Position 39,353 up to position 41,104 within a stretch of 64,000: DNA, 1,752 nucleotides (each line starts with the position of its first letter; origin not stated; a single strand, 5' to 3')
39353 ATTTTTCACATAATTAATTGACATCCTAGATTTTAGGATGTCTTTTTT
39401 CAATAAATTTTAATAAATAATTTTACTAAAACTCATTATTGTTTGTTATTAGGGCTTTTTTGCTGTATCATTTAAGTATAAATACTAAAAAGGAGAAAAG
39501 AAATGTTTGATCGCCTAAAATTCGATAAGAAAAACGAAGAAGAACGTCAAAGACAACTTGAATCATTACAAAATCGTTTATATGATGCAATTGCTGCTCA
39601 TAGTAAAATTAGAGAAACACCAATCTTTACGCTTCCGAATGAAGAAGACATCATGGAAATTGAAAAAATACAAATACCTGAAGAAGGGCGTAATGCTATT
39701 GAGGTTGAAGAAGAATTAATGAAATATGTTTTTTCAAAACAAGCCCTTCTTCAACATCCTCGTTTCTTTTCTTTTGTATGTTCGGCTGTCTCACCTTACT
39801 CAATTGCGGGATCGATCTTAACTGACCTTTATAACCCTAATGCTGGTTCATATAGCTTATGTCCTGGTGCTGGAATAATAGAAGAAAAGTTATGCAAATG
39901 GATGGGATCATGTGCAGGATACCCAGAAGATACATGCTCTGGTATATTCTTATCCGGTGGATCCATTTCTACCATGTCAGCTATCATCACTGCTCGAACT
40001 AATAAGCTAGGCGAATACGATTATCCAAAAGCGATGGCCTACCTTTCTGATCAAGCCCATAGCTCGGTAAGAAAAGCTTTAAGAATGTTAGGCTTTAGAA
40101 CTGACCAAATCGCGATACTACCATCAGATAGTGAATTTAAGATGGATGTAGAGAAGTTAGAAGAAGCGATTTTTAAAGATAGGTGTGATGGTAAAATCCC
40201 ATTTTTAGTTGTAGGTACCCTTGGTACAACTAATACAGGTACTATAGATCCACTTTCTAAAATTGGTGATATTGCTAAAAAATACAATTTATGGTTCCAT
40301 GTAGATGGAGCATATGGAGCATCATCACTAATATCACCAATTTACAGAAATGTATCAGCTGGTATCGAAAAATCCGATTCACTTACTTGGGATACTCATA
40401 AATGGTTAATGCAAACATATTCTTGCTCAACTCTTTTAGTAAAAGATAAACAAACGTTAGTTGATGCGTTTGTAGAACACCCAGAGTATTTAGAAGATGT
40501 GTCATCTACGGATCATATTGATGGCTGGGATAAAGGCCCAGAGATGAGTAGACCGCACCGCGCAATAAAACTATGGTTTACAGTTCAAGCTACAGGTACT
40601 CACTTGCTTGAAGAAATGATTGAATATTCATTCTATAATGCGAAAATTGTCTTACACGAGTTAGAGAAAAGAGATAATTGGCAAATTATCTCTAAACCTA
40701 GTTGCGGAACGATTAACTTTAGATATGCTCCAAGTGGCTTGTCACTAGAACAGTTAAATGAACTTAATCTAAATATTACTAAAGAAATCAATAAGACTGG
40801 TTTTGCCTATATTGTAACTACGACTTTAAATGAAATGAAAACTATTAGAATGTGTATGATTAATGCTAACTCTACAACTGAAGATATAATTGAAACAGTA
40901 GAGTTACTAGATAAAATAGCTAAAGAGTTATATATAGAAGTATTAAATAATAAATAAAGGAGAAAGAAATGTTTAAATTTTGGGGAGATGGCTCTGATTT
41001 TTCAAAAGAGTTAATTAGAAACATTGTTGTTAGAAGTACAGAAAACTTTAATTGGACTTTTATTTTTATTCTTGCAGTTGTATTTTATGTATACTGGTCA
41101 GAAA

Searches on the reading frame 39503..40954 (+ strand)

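Call 53: search_protein_families(library=pfam, proteins=[window:39503-40954:+], max_evalue=0.00001)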
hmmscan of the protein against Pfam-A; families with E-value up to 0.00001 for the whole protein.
window:39503-40954:+ (484 aa): 3 families
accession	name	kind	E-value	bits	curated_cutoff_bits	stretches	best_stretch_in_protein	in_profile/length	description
PF00282.25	Pyridoxal_deC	-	2.1e-70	237.8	27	1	55-408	9-374/375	Pyridoxal-dependent decarboxylase conserved domain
PF00155.27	Aminotran_1_2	-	1.1e-09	38.4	19.7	1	117-288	38-205/361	Aminotransferase class I and II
PF00266.25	Aminotran_5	-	5.7e-07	29.3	21.5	1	148-273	65-180/371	Aminotransferase class-V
